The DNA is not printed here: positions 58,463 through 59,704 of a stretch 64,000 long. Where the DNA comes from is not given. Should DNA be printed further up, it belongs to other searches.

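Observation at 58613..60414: Convergent pair of HNH_2-type putative restriction endonucleases with different N-terminal domains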

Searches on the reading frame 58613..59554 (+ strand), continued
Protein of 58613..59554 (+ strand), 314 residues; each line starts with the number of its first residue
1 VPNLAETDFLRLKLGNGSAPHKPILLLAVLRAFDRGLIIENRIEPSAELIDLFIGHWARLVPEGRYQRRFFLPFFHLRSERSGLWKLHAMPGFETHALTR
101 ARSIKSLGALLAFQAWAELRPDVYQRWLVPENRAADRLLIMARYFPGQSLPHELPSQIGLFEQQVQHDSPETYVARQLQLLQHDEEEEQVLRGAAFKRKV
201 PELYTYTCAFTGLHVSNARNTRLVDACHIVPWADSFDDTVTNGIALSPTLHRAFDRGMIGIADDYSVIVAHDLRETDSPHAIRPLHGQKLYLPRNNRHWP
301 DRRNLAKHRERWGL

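Call 12: find_encoding_contigs(protein=P0041, flank=8000, max_places=3)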
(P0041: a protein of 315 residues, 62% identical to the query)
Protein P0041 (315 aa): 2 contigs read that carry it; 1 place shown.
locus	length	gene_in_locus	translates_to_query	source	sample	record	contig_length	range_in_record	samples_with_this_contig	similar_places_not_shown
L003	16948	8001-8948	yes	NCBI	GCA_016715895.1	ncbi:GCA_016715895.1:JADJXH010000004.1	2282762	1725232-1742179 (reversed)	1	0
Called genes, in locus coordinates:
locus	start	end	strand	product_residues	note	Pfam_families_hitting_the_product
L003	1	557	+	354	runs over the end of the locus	-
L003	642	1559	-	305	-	-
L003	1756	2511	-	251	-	-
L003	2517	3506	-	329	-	-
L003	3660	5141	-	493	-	PF03572:Peptidase_S41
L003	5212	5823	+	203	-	-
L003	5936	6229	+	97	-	PF07045:DUF1330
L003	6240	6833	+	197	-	PF00034:Cytochrom_C (faint)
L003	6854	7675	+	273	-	PF20240:DUF6597, PF00165:HTH_AraC (faint), PF12833:HTH_18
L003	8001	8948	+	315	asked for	PF13391:HNH_2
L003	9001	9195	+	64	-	-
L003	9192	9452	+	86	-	PF05016:ParE_toxin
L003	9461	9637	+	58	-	-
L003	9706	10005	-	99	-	PF05016:ParE_toxin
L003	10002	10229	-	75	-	-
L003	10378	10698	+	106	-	PF09907:HigB_toxin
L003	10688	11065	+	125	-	-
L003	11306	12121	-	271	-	-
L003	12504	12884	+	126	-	PF13650:Asp_protease_2 (faint), PF13975:gag-asp_proteas (faint)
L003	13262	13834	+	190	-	PF10543:ORF6N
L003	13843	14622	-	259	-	PF13391:HNH_2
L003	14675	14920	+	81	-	-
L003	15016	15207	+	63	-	-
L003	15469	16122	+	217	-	-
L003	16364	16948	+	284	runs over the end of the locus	PF02518:HATPase_c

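Call 39: find_encoding_contigs(protein=P0001, flank=5000, max_places=3)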
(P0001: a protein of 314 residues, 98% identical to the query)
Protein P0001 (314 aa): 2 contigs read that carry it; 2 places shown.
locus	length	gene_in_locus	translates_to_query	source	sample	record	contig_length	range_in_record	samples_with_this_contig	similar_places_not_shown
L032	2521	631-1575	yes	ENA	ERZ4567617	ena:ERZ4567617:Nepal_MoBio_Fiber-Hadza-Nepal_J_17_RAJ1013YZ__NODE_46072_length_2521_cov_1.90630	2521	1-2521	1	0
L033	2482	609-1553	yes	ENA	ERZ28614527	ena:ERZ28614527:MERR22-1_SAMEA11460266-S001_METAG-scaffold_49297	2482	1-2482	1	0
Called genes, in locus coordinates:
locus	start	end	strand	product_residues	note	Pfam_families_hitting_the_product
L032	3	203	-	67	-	?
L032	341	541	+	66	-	-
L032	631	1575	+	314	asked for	PF13391:HNH_2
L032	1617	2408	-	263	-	PF13391:HNH_2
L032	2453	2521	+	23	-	?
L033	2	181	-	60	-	?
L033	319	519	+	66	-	-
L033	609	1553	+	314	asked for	PF13391:HNH_2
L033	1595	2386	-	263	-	PF13391:HNH_2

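Call 43: search_protein_families(library=pfam, proteins=[P0072], max_evalue=0.01)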
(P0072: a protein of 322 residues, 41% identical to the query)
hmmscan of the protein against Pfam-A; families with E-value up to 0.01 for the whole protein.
P0072 (322 aa): 2 families
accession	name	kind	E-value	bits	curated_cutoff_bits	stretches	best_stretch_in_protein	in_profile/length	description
PF13391.12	HNH_2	-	5.5e-12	45.8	21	1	214-267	1-65/66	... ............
PF13395.12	HNH_4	-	0.0075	16.7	22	0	214-249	1-37/54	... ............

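Call 53: search_protein_families(library=pfam, proteins=[L002:10560-10805:+, L002:10805-11149:+], max_evalue=0.01)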
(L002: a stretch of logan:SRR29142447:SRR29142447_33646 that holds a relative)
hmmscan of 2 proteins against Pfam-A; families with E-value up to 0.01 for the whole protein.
L002:10560-10805:+ (82 aa): 0 families

L002:10805-11149:+ (115 aa): 0 families

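Call 56: find_homologous_proteins(query=L002:10560-10805:+)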
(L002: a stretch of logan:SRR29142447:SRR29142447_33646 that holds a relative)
Query L002:10560-10805:+ (82 aa): 48 proteins with E <= 0.001 among 48 candidates.
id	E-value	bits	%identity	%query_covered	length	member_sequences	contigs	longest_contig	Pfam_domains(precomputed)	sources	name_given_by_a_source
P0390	8.5e-49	180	100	100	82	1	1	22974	-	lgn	-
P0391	1.1e-41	158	89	100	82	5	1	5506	-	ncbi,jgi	jgi:hypothetical protein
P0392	6.2e-40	152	87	100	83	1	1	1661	-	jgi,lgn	jgi:hypothetical protein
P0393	6.9e-38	146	83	99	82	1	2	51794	-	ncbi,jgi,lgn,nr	ncbi:MAG: hypothetical protein MUE88_01335 [Flavobacteriales bacterium]|jgi:hypothetical protein|nr:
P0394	2.2e-37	144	84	98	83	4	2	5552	-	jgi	jgi:hypothetical protein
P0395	1.1e-36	142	83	99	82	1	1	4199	-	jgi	jgi:hypothetical protein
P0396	3.9e-36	140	79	100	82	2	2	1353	-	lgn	-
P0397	4.4e-36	140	81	96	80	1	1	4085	-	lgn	-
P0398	2.8e-35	137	77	100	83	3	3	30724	-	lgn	-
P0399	2.8e-35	137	78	100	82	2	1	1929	-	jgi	jgi:hypothetical protein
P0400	1.1e-34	135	77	100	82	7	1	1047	-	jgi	jgi:hypothetical protein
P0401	6.9e-34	133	77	99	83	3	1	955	-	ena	-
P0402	1.4e-33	132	78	98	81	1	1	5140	-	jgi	jgi:hypothetical protein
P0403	1.6e-33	132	76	100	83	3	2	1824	-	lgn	-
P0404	3.2e-33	131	75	99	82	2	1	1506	-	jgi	jgi:hypothetical protein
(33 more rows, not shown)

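Call 80: search_solved_structures(query=A8, max_evalue=0.01, show_alignments=4)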
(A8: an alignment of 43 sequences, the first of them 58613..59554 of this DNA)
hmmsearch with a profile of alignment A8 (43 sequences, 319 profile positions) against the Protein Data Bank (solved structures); distinct sequences matched with E-value up to 0.01: 6.
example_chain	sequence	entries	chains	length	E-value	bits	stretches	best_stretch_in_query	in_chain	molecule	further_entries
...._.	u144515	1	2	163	2.3e-19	73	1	7-141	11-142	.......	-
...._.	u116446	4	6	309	8.3e-08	35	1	184-278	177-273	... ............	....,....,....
6ghs_A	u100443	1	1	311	1.9e-05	27.3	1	154-272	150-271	TagI restriction endonuclease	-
5zmm_A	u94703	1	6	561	0.00054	22.5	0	13-147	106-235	Uncharacterized protein McrA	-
5zmo_A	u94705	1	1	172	0.0012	21.4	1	13-147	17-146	Uncharacterized protein McrA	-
5zmn_A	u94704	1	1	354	0.0083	18.6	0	13-147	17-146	Uncharacterized protein McrA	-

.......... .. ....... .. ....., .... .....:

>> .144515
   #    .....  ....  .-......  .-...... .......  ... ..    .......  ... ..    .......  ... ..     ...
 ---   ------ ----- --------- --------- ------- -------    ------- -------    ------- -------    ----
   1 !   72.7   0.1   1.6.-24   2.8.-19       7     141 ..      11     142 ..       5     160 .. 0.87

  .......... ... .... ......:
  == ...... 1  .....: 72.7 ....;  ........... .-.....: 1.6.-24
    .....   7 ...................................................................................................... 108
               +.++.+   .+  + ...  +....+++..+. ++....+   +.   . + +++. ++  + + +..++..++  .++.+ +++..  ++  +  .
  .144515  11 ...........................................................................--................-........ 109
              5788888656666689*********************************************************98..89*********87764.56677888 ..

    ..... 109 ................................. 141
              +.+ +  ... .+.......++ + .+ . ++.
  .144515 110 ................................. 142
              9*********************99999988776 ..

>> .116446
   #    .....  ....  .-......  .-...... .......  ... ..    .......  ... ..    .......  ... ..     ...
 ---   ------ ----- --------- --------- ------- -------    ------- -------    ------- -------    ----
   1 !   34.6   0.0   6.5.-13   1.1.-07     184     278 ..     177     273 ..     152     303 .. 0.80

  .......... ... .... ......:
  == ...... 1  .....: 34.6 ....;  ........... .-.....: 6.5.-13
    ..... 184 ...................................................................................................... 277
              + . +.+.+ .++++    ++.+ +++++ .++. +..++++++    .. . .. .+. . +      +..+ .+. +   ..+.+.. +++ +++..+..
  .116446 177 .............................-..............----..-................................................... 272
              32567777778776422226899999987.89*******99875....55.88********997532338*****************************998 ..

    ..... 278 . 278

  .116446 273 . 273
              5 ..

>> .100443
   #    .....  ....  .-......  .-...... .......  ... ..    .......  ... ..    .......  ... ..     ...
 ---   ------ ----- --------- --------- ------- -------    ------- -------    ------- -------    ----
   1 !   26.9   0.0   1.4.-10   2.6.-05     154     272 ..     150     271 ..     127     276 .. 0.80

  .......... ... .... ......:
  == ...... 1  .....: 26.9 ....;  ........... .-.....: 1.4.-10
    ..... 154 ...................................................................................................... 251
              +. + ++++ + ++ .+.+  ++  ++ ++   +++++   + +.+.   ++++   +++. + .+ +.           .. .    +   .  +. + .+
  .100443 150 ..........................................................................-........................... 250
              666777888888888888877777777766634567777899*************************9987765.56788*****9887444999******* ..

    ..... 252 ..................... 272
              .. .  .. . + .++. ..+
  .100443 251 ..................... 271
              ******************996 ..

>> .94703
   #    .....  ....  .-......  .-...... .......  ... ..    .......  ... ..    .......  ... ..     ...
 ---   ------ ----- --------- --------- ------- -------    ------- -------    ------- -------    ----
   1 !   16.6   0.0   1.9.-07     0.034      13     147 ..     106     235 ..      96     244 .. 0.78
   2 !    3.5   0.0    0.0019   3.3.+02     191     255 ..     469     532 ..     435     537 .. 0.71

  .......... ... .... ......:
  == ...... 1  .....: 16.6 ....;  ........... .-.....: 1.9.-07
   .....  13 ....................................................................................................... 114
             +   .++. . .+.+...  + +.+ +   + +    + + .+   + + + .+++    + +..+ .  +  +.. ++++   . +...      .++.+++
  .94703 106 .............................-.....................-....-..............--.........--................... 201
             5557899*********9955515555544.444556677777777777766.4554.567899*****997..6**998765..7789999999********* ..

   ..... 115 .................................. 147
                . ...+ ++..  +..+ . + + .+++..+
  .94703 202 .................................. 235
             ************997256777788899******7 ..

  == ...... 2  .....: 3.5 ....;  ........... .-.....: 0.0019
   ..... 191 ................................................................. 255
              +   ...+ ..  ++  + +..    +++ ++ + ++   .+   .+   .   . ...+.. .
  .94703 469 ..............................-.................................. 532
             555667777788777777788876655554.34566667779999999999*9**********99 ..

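Call 83: predict_structure(alignment_id=A7)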
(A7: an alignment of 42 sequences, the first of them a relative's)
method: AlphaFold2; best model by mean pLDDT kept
length: 82 residues; sequences in the alignment: 42
mean_pLDDT: 88.0   pTM: 0.72
mean pLDDT of the five models: 88.0, 87.5, 87.3, 85.1, 84.3
residues with pLDDT >= 90: 57; 70-90: 14; 50-70: 8; < 50: 3
segments of 3 or more residues with pLDDT < 50: 1-3
pLDDT, mean of each block of 10 residues (from residue 1): 56 85 96 97 93 96 97 87 75
secondary structure, 60 per line:
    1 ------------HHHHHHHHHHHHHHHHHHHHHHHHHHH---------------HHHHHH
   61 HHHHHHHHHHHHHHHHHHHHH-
elements in order: H13-39 H55-81

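Call 85: search_solved_structures(query=A7, max_evalue=10)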
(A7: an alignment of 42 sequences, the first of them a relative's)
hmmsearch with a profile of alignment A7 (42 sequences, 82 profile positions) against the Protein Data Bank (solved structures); distinct sequences matched with E-value up to 10: 10.
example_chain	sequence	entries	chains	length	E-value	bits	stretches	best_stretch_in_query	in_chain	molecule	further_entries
2ooe_A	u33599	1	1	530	0.065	16.3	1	28-72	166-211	Cleavage stimulation factor 77 kDa subunit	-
1gav_A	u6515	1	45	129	0.12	15.5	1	4-34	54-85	BACTERIOPHAGE GA PROTEIN CAPSID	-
1una_A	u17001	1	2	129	0.12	15.5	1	4-34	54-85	GA UNASSEMBLED COAT PROTEIN DIMER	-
6vzf_A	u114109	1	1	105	0.12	15.5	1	14-79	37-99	Autophagy-related protein 11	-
6uro_E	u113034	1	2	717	0.15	15.1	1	28-72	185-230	Cleavage stimulation factor subunit 3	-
7lgp_A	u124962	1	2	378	0.19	14.9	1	32-73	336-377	Succinyl-diaminopimelate desuccinylase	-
6xu6_DA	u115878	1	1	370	0.66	13.1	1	23-62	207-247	LP04564p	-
2lo2_A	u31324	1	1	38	0.76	12.9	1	44-70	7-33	SAGA-associated factor 11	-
7f0k_A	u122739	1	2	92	1.7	11.7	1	31-77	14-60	Kinetoplastid membrane protein KMP-11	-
5y70_A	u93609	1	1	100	2.6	11.2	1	31-77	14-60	Kinetoplastid membrane protein 11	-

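Call 86: fold_search(model_id=the predicted structure, library=pdb)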
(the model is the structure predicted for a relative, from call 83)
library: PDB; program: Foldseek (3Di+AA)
matches with E <= 10: 24; with E <= 0.001: 0
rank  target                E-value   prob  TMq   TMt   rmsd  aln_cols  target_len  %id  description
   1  5n5e_A                1.6e+00  0.47  0.54  0.46  10.6        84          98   13  Crystal structure of encapsulated ferritin domain from Pyrococcus furiosus PFC_05175 (released 2018-01-24)
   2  5me8_A                2.5e+00  0.51  0.62  0.48   9.4        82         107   15  N-terminal domain of the human tumor suppressor ING5 (released 2018-03-14)
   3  3aei_A                4.1e+00  0.25  0.59  0.52   8.7        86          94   19  Crystal structure of the prefoldin beta2 subunit from Thermococcus strain KS-1 (released 2010-05-19)
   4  3vbb_B                5.6e+00  0.38  0.64  0.13   7.1        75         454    9  Crystal Structure of Seryl-tRNA Synthetase from Human at 2.9 angstroms (released 2012-02-29)
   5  4fi5                  5.6e+00  0.20  0.53  0.59   5.9        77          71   14  Crystal structure of the N-terminal domain of Hantaan virus strain 76-118 nucleoprotein (released 2012-06-20)
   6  5c21_B                5.6e+00  0.12  0.37  0.12  13.0        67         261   10  Crystal structure of native HlyD from E. coli (released 2016-02-17)
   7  8i7r_D5               6.3e+00  0.11  0.46  0.31  10.6        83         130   18  In situ structure of axonemal doublet microtubules in mouse sperm with 48-nm repeat (released 2023-10-11)
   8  5c22_A                6.7e+00  0.10  0.37  0.13  12.9        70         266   10  Crystal structure of Zn-bound HlyD from E. coli (released 2016-02-17)
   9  5c21_A                6.7e+00  0.09  0.37  0.13  12.7        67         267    9  Crystal structure of native HlyD from E. coli (released 2016-02-17)
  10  8i7o_D4               7.6e+00  0.08  0.44  0.29  10.2        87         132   22  In situ structure of axonemal doublet microtubules in mouse sperm with 16-nm repeat (released 2023-10-11)
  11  5ako_B                8.1e+00  0.13  0.46  0.49   3.2        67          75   15  The complex of Tse2 and Tsi2 from Pseudomonas aeruginosa (released 2015-12-23)
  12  9tvu_X                8.1e+00  0.09  0.46  0.38   6.5        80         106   20  Structure of the Chlamydomonas reinhardtii chlororibosome (released 2026-02-18)
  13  7nhk_0                8.1e+00  0.05  0.32  0.08   9.6        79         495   13  LsaA, an antibiotic resistance ABCF, in complex with 70S ribosome from Enterococcus faecalis (released 2021-05-05)
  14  8p7b_B                8.6e+00  0.20  0.59  0.12   5.6        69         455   10  CryoEM structure of METTL6 tRNA SerRS complex in a 1:2:2 stoichiometry (released 2024-06-12)
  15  8q7z_Bh               8.6e+00  0.13  0.47  0.35   5.1        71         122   14  Structure of the G. gallus 80S non-rotated ribosome (released 2024-08-28)
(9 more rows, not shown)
